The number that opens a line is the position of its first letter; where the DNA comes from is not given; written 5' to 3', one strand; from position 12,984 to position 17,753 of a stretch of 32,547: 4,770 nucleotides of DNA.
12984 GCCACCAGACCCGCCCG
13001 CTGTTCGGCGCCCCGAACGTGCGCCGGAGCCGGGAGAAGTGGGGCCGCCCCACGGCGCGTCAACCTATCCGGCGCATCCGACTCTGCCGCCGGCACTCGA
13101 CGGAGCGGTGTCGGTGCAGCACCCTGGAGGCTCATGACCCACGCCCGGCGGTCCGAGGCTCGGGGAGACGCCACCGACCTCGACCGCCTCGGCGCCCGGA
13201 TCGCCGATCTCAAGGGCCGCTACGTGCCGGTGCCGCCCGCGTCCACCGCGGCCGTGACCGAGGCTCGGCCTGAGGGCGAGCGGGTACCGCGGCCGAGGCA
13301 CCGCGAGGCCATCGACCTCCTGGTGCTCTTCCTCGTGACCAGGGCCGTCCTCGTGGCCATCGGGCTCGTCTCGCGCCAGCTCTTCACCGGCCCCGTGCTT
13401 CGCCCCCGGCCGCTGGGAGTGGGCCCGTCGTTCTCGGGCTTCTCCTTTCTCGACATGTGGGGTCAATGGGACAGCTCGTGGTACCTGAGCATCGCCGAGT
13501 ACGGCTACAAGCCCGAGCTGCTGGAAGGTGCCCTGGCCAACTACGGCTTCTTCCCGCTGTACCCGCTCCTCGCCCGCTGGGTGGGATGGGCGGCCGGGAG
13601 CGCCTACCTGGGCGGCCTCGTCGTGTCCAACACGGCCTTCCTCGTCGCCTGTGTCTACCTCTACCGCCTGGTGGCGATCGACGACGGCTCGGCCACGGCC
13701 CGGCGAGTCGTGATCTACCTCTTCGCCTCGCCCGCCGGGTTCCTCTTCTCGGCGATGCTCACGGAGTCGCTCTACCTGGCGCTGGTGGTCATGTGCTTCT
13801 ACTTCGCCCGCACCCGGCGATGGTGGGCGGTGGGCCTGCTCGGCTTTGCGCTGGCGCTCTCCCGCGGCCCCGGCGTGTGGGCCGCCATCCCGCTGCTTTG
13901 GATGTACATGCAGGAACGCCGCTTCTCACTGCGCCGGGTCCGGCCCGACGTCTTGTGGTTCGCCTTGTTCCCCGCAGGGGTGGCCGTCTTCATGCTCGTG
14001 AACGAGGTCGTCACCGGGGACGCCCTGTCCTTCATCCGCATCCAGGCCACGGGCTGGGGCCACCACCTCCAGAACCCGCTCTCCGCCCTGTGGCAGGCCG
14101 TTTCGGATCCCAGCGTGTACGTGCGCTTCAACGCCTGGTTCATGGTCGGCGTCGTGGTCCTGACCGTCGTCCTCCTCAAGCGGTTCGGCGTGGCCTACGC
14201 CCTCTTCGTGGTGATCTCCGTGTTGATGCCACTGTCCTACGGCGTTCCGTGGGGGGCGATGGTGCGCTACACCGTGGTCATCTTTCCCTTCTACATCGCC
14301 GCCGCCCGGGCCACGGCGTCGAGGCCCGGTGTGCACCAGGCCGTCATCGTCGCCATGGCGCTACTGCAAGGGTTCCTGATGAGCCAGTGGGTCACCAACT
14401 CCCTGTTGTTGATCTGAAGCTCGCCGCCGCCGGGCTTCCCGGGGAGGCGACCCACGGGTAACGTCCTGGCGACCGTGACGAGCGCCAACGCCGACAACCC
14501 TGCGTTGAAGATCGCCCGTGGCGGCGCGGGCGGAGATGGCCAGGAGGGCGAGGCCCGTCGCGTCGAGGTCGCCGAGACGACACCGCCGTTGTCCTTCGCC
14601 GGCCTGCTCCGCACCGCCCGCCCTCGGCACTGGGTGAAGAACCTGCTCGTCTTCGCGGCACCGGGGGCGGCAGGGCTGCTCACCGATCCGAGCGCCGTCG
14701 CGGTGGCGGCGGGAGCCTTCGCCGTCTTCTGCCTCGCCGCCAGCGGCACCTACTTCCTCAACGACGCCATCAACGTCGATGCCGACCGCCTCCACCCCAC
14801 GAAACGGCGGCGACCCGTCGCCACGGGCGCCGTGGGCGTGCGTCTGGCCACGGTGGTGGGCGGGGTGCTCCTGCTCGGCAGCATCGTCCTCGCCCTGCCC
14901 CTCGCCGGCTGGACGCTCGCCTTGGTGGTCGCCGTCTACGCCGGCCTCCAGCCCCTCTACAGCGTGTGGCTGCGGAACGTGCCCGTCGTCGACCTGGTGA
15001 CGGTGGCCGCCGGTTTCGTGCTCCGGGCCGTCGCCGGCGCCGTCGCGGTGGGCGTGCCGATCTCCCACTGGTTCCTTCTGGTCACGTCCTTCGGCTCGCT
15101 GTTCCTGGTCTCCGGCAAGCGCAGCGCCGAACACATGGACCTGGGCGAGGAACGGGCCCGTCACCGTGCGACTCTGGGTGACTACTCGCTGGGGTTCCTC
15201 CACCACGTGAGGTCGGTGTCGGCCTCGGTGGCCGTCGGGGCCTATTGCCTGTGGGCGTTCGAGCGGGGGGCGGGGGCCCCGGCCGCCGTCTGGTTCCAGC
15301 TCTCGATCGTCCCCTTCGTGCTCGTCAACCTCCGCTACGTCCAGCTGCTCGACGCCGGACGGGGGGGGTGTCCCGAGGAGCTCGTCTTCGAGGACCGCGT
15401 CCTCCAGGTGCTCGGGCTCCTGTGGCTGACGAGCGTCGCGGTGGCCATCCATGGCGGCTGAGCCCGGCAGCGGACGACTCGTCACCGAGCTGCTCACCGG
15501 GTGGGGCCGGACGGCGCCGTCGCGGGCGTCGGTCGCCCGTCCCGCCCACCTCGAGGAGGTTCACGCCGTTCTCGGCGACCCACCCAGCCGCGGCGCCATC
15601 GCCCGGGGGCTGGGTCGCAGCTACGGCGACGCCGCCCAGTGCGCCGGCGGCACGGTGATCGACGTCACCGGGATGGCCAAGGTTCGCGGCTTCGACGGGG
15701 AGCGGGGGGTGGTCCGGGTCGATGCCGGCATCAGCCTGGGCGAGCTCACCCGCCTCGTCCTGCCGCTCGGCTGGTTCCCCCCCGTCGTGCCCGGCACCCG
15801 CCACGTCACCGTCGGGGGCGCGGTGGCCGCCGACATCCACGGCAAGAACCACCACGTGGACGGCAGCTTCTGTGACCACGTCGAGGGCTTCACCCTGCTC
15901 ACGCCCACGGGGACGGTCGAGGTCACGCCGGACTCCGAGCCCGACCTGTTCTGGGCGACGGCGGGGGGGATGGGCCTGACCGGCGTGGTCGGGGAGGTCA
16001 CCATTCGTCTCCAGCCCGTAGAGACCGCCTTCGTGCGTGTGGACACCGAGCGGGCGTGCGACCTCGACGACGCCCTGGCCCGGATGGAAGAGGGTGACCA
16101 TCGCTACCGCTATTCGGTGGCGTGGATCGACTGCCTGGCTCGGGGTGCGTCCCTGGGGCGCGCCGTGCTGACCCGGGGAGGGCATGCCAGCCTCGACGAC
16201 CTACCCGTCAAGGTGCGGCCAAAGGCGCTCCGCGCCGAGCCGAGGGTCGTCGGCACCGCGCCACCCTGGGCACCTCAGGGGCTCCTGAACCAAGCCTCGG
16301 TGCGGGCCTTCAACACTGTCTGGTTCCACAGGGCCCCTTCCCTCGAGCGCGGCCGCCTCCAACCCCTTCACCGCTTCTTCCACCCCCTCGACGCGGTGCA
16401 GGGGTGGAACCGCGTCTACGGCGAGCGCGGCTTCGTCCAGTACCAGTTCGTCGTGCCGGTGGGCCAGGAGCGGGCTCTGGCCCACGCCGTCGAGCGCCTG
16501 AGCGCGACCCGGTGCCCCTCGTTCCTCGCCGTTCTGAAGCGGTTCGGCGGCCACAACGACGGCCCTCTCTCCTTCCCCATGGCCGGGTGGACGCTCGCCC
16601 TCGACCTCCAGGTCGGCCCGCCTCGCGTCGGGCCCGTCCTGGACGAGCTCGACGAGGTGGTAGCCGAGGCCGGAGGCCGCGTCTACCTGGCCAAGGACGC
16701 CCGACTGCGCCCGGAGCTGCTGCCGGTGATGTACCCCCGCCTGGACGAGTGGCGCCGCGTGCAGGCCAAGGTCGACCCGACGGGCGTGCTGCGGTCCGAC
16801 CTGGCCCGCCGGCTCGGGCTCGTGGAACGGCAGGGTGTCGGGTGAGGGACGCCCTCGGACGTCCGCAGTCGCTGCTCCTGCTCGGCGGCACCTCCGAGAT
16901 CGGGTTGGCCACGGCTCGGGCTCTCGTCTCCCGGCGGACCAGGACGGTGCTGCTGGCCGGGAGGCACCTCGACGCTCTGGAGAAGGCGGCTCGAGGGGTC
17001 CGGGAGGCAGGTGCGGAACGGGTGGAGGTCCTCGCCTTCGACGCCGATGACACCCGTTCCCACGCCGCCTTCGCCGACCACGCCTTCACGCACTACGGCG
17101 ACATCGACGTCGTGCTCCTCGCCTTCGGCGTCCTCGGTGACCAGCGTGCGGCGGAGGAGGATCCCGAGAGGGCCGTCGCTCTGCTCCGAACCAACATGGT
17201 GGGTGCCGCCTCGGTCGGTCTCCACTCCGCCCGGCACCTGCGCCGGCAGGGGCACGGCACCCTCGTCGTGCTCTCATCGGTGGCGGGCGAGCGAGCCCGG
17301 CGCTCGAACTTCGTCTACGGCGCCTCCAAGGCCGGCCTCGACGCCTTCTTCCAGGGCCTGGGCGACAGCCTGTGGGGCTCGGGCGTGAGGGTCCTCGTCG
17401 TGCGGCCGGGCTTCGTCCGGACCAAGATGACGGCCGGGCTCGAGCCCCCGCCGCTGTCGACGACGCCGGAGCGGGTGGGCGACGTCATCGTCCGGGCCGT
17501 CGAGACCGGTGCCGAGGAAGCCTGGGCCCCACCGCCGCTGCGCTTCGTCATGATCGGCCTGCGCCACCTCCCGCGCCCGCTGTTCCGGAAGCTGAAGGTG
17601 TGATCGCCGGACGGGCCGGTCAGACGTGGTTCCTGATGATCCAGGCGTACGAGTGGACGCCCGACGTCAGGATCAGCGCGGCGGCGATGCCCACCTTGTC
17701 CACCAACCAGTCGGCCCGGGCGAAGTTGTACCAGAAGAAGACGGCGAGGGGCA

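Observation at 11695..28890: Compact DPA/Emb arabinan cluster with non-canonical partners: candidate undescribed envelope glycoconjugate pathway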

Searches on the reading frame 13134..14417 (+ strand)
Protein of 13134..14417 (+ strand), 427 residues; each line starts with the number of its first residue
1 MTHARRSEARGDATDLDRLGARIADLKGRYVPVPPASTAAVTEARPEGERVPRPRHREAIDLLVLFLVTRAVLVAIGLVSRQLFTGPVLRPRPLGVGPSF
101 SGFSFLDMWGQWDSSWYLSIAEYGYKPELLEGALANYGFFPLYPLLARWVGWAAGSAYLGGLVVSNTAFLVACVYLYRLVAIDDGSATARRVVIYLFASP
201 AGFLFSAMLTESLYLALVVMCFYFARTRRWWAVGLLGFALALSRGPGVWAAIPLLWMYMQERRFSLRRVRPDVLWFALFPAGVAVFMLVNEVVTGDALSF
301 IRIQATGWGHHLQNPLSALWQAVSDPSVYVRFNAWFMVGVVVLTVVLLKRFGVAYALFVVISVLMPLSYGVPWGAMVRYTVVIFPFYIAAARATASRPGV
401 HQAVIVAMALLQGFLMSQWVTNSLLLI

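Call 7: search_protein_families(library=pfam, proteins=[window:13134-14417:+], max_evalue=0.01)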
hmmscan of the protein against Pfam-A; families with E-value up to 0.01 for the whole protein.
window:13134-14417:+ (427 aa): 0 families

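Call 9: search_protein_families(library=ncbifam, proteins=[window:13134-14417:+], max_evalue=0.01)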
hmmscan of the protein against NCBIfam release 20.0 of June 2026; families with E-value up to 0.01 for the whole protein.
window:13134-14417:+ (427 aa): 1 family
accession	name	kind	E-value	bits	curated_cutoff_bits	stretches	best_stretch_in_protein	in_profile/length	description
NF046093.1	AZOBR_p60025_fam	subfamily_domain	1.1e-06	28.1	150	1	141-265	95-218/232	AZOBR_p60025 family cell surface glycopolymer formation protein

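Call 25: search_protein_families(library=pfam, proteins=[window:13134-14417:+], max_evalue=10)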
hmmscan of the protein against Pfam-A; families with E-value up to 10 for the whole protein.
window:13134-14417:+ (427 aa): 1 family
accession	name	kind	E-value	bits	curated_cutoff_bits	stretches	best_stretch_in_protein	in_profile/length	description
PF20088.4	DUF6480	-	6.3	7.2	25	0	34-80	30-72/78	Family of unknown function (DUF6480)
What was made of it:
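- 13134..14417 (+): mem427: polytopic membrane protein, first gene of the DPA operon; possible GT-C. No Pfam hit (calls 7, 25).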

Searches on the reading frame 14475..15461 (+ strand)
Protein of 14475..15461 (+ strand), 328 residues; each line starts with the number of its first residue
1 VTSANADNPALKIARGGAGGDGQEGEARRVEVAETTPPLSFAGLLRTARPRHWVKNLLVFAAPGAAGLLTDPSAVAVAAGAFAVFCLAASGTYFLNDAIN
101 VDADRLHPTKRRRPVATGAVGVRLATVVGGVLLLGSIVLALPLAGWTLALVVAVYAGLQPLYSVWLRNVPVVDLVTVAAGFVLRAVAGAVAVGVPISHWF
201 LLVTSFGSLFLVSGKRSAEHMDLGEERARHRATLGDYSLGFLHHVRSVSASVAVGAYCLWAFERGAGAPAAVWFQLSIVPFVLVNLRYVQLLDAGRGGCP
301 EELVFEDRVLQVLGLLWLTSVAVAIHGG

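Call 7: search_protein_families(library=pfam, proteins=[window:14475-15461:+], max_evalue=0.01)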
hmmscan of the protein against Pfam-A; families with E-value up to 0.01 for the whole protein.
window:14475-15461:+ (328 aa): 1 family
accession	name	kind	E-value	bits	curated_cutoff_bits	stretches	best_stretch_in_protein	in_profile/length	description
PF01040.23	UbiA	-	3e-19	69.7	34.2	1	58-292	2-232/250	UbiA prenyltransferase family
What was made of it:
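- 14475..15461 (+): Polyprenyl-phosphate phosphoribosyltransferase (DPPR synthase, Rv3806c type). PF01040 (call 7).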

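Call 9: search_protein_families(library=ncbifam, proteins=[window:14475-15461:+], max_evalue=0.01)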
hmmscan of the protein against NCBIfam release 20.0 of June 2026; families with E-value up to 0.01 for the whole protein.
window:14475-15461:+ (328 aa): 11 families
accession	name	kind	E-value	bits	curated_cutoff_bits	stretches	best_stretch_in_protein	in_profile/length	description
NF008978.0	PRK12324.1-4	equivalog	3.9e-106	354.7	207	1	32-326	23-320/322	decaprenyl-phosphate phosphoribosyltransferase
NF008976.0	PRK12324.1-1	equivalog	1e-78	264.8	474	1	36-325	12-303/306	decaprenyl-phosphate phosphoribosyltransferase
NF006088.0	PRK08238.1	equivalog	1.6e-45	155.7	351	1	34-256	185-405/482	UbiA family prenyltransferase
NF008977.0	PRK12324.1-2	equivalog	4.6e-45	154.3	234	1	45-321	6-283/297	decaprenyl-phosphate phosphoribosyltransferase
NF009523.0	PRK12884.1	equivalog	1.9e-11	43.7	269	1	49-205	12-164/279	prenyltransferase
NF009522.0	PRK12883.1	equivalog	1.1e-06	28.4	353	1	80-193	41-151/279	geranylgeranylglycerol-phosphate geranylgeranyltransferase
TIGR01473.1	cyoE_ctaB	equivalog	1.9e-06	27.8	210.3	1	60-193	17-153/281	heme o synthase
NF003349.0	PRK04375.1-2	equivalog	0.00018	20.8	246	1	49-175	33-159/318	heme o synthase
NF009521.0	PRK12882.1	equivalog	0.00037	19.8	296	1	70-193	36-153/280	geranylgeranylglycerol-phosphate geranylgeranyltransferase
NF035940.1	prenyl_rel_EboC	equivalog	0.00072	19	250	1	80-156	44-117/292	UbiA-like protein EboC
TIGR01474.1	ubiA_proteo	equivalog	0.0014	18.1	275.45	1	78-155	44-120/282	4-hydroxybenzoate octaprenyltransferase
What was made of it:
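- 14475..15461 (+): NF008978 equivalog, 354.7 bits against cut-off 207 (call 9).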

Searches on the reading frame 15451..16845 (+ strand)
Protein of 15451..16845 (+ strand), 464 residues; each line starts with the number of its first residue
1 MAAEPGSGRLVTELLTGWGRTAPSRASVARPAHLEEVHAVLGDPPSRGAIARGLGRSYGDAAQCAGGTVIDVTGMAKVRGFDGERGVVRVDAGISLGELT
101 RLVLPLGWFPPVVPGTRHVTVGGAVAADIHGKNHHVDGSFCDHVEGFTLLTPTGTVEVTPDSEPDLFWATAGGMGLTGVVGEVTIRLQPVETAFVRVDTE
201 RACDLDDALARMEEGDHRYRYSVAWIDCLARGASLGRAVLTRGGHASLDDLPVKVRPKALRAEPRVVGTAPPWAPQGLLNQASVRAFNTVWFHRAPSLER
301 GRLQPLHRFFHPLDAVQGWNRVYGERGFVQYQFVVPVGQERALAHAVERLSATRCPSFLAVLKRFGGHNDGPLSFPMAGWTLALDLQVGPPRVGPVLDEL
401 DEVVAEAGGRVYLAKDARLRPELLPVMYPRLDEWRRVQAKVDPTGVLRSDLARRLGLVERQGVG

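Call 7: search_protein_families(library=pfam, proteins=[window:15451-16845:+], max_evalue=0.01)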
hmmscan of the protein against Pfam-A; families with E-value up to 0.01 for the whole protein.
window:15451-16845:+ (464 aa): 2 families
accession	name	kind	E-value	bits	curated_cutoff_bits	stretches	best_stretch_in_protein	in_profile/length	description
PF01565.28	FAD_binding_4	-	9e-23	80.9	26.4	1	28-157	4-136/139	FAD binding domain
PF04030.19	ALO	-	4.6e-06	27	23.1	1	398-454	201-257/258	D-arabinono-1,4-lactone oxidase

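Call 9: search_protein_families(library=ncbifam, proteins=[window:15451-16845:+], max_evalue=0.01)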
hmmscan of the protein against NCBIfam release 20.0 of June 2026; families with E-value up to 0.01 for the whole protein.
window:15451-16845:+ (464 aa): 10 families
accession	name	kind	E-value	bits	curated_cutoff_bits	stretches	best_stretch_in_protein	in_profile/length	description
NF053785.1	DcplphribOxDprE1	equivalog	2.1e-178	594.2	500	1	14-457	4-449/449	decaprenylphosphoryl-beta-D-ribose oxidase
TIGR01679.1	bact_FAD_ox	subfamily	1.1e-18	67.4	292.25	1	26-214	13-196/419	FAD-linked oxidoreductase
TIGR01678.1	FAD_lactone_ox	subfamily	2.3e-13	49.9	396.8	1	29-214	19-202/438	sugar 1,4-lactone oxidase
TIGR01677.1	pln_FAD_oxido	subfamily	1.7e-09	36.7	383.1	1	67-227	83-249/560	FAD-dependent oxidoreductase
TIGR01676.1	GLDHase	equivalog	2.8e-09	36.3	458.25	1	30-191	67-227/541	L-galactonolactone dehydrogenase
NF008439.0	PRK11282.1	equivalog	8.4e-09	34.7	284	1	63-214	38-195/358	glycolate oxidase subunit GlcE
NF049975.1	2HglutDHaseYdiJ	equivalog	1e-05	23.5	1350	1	65-159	96-192/1018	D-2-hydroxyglutarate dehydrogenase YdiJ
NF041227.1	BagG_FevA2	exception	2.5e-05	23.1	850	1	65-193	86-213/455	bagremycin/ferroverdin biosynthesis FAD-dependent oxygenase BagG/FevA2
TIGR00387.1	glcD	equivalog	4.7e-05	22.4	567.9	1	50-189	25-172/413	glycolate oxidase subunit GlcD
NF041226.1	BagK_FevA1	equivalog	0.00027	19.5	800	1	67-191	84-207/453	bagremycin/ferroverdin biosynthesis FAD-dependent oxygenase BagK/FevA1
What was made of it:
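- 15451..16845 (+): DprE1, decaprenylphosphoryl-ribose 2'-oxidase. NF053785, 594 bits against cut-off 500 (call 9).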

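Call 16: find_encoding_contigs(protein=window:15451-16845:+, flank=10000, max_places=6)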
Protein window:15451-16845:+ (464 aa): no gene with exactly this product is on record in the collection.
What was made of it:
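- Tried and rejected: An exact-sequence look-up of DprE1 found nothing (call 16).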

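Call 87: search_solved_structures(query=window:15451-16845:+, max_evalue=1e-20, show_alignments=1)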
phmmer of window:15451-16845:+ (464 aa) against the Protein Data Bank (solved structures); distinct sequences matched with E-value up to 1e-20: 9.
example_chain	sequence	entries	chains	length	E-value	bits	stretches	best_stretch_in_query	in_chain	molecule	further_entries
21gq_A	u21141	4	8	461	6.8e-119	400.9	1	13-457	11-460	Decaprenylphosphoryl-beta-D-ribose oxidase | Oxidoreductase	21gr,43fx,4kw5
6hfv_A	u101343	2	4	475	7.2e-119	400.8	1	13-457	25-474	Decaprenylphosphoryl-beta-D-ribose oxidase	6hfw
5oep_A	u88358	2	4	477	7.2e-119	400.8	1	13-457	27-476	Decaprenylphosphoryl-beta-D-ribose oxidase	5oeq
4p8c_A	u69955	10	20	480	7.7e-119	400.7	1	13-457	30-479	Probable decaprenylphosphoryl-beta-D-ribose oxidase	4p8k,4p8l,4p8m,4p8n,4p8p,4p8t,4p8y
4fdn_A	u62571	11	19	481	7.7e-119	400.7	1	13-457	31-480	oxidoreductase DprE1 | Probable decaprenylphosphoryl-beta-D-ribose oxidase | decaprenylphosphoryl-beta-D-ribose oxidase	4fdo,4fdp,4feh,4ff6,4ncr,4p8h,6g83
5oel_A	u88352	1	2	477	3.4e-118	398.6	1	13-457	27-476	Decaprenylphosphoryl-beta-D-ribose oxidase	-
21gt_B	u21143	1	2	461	5.6e-118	397.9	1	13-457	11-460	Decaprenylphosphoryl-beta-D-ribose oxidase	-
4aut_A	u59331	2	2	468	2.8e-116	392.3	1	11-457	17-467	DECAPRENYL-PHOSPHORYL-BETA-D-RIBOFURANOSE-2-OXIDOREDUCTASE | DprE1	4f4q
4g3t_A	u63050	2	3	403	4.4e-104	352.1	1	57-457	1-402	oxidoreductase DprE1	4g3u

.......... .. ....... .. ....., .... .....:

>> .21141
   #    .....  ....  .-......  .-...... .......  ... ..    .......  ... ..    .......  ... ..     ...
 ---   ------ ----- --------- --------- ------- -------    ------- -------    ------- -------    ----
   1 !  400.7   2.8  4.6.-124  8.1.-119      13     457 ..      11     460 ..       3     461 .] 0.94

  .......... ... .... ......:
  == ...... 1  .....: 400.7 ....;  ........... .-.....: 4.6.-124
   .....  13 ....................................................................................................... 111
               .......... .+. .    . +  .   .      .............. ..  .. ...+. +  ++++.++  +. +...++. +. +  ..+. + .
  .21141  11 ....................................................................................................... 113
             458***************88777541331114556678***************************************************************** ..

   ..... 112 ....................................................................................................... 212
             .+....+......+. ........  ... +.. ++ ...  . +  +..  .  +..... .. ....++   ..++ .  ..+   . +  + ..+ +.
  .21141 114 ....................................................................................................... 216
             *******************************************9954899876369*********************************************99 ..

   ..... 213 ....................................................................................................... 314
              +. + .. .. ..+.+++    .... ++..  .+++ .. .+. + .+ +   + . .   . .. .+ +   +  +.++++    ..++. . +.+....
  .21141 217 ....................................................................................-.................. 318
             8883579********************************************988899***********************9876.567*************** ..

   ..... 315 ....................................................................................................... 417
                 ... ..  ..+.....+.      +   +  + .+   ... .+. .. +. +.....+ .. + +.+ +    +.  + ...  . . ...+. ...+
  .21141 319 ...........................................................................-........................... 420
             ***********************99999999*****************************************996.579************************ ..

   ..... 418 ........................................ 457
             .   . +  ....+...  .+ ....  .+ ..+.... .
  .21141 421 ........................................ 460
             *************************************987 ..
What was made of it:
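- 15451..16845 (+): 401 bits to M. tuberculosis DprE1 structures; Cys387 is replaced by Ala (call 87).
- Closest known: Mycobacterial/corynebacterial DPA pathway and Emb arabinosyltransferases. Different: DprE1 has Ala in place of Cys387 (call 87).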

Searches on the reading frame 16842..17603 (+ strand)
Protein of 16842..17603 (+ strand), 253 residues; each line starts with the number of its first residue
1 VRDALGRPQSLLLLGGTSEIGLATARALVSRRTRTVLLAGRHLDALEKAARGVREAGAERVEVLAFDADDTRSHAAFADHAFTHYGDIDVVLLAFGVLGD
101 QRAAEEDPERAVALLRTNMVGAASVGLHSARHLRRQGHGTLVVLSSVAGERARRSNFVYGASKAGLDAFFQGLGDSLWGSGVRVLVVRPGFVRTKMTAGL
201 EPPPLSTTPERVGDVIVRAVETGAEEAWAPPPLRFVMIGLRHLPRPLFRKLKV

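Call 7: search_protein_families(library=pfam, proteins=[window:16842-17603:+], max_evalue=0.01)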
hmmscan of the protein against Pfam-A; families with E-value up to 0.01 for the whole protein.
window:16842-17603:+ (253 aa): 3 families
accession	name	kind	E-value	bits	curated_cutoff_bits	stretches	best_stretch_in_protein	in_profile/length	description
PF00106.31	adh_short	-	4.1e-32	111.7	26.6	1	12-200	4-190/195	short chain dehydrogenase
PF13561.12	adh_short_C2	-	1.2e-24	87.6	27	1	18-201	6-185/236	Enoyl-(Acyl carrier protein) reductase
PF08659.16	KR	-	6.8e-12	46.1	22.6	1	12-171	4-161/180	KR domain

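Call 9: search_protein_families(library=ncbifam, proteins=[window:16842-17603:+], max_evalue=0.01)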
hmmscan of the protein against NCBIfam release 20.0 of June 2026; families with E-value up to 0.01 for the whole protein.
window:16842-17603:+ (253 aa): 204 families (the best 25 are shown)
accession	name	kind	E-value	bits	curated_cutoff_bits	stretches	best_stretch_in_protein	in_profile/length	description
NF053786.1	DcplherypntRedDprE2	equivalog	1.6e-102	342.4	250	1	1-252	1-251/252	decaprenylphospho-beta-D-erythro-pentofuranosid-2-ulose 2-reductase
NF005489.0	PRK07102.1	equivalog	2.7e-68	230.2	267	1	9-252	2-242/243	SDR family oxidoreductase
NF004110.0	PRK05599.1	equivalog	1.7e-58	198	362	1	10-251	2-244/246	SDR family oxidoreductase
NF005878.0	PRK07825.1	subfamily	1.3e-28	100.2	287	1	13-249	14-246/278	short chain dehydrogenase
NF006099.0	PRK08251.1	equivalog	1.3e-26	93.3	253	1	9-251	5-249/250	SDR family oxidoreductase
NF005437.0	PRK07024.1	equivalog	3.5e-25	88.9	266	1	9-251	5-246/259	SDR family oxidoreductase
NF009466.0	PRK12826.1-2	subfamily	4.3e-25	88.6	222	1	10-198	5-193/248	3-oxoacyl-ACP reductase FabG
NF004778.0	PRK06124.1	equivalog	2.1e-24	86.3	303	1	11-198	14-199/256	SDR family oxidoreductase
NF005559.1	PRK07231.1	subfamily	2.5e-24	86.1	215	1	12-199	8-193/249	glucose 1-dehydrogenase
TIGR01830.1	3oxo_ACP_reduc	equivalog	6.9e-22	78.3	297.75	1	12-201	2-190/239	3-oxoacyl-[acyl-carrier-protein] reductase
NF004825.0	PRK06181.1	equivalog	9.2e-22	77.6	215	1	11-196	9-192/268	SDR family oxidoreductase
NF004528.0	PRK05875.1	equivalog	1.7e-21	76.9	334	1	9-200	11-203/280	SDR family oxidoreductase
NF005065.0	PRK06482.1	equivalog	2.7e-21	76.2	291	1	12-202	6-191/276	SDR family oxidoreductase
NF005854.0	PRK07775.1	equivalog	2.8e-21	76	260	1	11-200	13-200/274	SDR family oxidoreductase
NF005594.0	PRK07326.1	equivalog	5.1e-21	75.3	271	1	10-219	8-215/237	SDR family oxidoreductase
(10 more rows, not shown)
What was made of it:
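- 16842..17603 (+): DprE2, the keto-reductase that completes the DPR to DPA epimerisation. NF053786, 342 bits against cut-off 250 (call 9).
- Checked: DprE2, 16842-17603: NF053786, 342 against 250 (call 9).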
